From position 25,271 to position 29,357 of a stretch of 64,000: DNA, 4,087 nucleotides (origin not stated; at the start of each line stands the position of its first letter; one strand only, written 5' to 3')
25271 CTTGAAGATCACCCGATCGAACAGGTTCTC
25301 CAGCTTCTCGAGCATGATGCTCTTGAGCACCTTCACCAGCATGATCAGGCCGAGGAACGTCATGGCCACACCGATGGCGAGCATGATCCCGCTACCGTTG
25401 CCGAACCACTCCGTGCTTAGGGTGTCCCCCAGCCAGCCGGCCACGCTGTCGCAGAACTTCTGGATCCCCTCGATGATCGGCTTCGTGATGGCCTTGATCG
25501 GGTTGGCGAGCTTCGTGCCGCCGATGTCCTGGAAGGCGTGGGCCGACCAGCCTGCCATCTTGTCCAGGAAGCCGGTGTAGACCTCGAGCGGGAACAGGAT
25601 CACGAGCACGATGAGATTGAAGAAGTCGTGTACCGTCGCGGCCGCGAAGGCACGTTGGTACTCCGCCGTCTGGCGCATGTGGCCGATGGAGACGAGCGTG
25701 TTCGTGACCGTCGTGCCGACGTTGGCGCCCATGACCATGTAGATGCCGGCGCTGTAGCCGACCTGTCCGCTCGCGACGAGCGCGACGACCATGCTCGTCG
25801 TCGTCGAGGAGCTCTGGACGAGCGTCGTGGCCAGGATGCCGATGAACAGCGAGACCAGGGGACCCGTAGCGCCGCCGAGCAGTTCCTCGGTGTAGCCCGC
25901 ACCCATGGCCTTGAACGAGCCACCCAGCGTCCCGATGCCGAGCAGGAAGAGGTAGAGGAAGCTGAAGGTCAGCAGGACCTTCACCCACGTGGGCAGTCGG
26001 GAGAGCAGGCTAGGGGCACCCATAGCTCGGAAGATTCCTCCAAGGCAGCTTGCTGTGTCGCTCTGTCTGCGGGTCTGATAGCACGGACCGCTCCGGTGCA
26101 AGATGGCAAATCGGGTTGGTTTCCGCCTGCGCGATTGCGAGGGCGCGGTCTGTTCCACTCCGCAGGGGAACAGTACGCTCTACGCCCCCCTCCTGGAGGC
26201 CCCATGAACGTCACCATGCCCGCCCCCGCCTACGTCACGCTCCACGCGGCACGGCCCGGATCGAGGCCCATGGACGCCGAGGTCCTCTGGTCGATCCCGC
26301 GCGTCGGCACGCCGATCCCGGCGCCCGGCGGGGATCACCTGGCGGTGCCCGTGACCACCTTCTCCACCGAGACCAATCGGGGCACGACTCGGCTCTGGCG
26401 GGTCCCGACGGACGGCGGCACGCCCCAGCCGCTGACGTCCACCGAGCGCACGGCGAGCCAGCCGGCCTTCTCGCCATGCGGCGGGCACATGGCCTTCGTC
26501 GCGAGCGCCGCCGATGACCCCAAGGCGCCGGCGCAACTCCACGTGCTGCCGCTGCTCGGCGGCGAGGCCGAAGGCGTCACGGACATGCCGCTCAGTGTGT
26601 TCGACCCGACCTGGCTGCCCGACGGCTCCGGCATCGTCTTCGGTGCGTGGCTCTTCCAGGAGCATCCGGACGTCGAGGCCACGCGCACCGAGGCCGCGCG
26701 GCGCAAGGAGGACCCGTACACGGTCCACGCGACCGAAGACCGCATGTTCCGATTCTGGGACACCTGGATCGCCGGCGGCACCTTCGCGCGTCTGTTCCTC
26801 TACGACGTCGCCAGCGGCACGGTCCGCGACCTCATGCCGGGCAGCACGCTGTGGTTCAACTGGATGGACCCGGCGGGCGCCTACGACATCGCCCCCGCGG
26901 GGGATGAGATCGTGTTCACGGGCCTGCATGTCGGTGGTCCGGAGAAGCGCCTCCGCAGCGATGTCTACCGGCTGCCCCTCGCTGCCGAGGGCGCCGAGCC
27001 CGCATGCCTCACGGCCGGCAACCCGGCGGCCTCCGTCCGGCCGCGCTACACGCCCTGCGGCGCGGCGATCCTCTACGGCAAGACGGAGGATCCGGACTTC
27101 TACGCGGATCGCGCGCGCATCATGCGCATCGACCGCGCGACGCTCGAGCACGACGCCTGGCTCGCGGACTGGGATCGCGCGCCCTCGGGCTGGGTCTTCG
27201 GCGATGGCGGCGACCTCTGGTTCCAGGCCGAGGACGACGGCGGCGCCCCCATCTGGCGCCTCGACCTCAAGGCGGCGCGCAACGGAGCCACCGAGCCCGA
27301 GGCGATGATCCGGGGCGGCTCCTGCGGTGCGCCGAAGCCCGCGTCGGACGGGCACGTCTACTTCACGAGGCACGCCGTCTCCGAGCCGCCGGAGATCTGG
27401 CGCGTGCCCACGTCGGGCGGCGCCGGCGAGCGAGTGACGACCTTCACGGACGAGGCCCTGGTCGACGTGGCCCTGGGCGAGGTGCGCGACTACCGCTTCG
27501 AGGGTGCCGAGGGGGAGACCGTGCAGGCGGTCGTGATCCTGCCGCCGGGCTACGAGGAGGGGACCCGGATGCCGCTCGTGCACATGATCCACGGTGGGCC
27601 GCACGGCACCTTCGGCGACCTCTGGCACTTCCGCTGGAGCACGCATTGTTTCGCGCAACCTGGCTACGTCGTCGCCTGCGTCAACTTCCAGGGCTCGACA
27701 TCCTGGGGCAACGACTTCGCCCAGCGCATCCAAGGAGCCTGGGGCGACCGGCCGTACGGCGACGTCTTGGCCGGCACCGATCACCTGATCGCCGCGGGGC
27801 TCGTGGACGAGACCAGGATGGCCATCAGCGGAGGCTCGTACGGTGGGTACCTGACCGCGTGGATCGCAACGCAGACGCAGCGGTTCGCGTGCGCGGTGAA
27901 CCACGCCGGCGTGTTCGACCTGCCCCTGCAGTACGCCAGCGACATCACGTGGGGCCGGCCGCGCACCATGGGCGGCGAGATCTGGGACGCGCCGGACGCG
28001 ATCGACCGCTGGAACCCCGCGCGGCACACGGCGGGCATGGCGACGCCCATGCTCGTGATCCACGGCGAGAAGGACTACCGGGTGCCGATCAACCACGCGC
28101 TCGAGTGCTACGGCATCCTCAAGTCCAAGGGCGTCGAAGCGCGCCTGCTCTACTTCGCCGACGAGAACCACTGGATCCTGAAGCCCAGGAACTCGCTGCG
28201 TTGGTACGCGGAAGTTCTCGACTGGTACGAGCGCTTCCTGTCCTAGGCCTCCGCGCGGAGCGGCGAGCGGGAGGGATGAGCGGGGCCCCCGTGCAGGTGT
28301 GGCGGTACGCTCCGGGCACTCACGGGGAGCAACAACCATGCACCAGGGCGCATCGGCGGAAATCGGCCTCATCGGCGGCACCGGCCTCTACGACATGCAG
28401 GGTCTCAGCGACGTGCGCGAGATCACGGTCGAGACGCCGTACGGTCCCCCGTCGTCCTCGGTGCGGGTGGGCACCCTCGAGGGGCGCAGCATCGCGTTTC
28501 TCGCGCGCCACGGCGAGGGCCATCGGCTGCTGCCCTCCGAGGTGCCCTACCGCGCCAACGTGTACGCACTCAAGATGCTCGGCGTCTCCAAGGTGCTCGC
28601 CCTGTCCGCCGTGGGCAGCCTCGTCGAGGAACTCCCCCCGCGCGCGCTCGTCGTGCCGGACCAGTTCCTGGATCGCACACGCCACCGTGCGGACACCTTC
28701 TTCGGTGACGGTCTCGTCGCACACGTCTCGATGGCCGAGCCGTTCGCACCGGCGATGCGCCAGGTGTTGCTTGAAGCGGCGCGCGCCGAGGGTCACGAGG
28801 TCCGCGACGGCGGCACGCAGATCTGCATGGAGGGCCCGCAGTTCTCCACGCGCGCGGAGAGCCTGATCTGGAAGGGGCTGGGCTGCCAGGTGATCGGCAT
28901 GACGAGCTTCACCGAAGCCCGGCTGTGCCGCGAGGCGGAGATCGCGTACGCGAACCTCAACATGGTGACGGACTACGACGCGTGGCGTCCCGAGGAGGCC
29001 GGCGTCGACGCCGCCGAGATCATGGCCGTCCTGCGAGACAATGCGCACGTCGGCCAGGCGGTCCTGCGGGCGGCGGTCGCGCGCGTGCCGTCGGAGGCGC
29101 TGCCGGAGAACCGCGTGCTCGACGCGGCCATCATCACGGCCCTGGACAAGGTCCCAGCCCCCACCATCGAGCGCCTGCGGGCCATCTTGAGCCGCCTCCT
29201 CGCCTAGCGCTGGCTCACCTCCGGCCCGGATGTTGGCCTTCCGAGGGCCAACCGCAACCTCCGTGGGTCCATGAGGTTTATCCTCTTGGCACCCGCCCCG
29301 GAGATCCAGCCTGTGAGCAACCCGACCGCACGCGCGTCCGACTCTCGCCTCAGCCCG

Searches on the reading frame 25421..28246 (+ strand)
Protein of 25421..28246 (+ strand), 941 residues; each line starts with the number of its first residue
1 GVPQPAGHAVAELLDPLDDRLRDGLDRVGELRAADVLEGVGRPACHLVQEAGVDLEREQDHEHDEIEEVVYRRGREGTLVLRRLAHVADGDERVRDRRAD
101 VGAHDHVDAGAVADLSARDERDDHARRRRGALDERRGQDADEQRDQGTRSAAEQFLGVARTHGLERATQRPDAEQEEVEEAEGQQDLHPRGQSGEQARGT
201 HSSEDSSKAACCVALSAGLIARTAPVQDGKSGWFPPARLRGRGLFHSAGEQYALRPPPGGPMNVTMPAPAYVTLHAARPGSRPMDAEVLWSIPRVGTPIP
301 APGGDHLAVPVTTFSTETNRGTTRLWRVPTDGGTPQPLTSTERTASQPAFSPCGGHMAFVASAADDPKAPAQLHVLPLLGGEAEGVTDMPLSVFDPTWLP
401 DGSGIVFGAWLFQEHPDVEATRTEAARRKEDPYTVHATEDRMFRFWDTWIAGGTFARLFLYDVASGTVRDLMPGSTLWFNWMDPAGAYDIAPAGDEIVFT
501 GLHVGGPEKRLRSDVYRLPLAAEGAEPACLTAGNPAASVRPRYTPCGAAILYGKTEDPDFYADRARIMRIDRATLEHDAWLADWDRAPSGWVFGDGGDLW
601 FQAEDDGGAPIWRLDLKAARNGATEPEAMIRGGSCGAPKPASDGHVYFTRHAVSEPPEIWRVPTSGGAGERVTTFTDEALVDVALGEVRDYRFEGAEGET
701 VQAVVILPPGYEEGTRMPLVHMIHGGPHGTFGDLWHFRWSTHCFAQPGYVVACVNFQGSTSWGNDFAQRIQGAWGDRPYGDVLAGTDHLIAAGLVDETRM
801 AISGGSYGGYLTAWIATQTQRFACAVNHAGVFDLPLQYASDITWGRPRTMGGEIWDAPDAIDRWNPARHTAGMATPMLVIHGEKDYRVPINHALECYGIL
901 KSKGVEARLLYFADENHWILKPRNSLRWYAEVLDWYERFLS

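Call 61: search_protein_families(library=pfam, proteins=[window:25421-28246:+], max_evalue=0.001)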
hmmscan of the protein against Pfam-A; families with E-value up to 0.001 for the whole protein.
window:25421-28246:+ (941 aa): 2 families
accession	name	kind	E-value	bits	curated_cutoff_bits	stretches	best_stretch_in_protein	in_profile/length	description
PF00326.27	Peptidase_S9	-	6.3e-58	196.2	22.6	1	735-940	1-210/213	Prolyl oligopeptidase family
PF20434.5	BD-FAE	-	1.2e-08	35.2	26.8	1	713-894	9-209/215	BD-FAE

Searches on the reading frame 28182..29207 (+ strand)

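Call 61: search_protein_families(library=pfam, proteins=[window:28182-29207:+], max_evalue=0.001)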
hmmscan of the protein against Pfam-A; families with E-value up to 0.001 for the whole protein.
window:28182-29207:+ (341 aa): 1 family
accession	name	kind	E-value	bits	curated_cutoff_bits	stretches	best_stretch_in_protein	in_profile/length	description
PF01048.26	PNP_UDP_1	-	1.2e-42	146.4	25.1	1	60-299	1-232/233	Phosphorylase superfamily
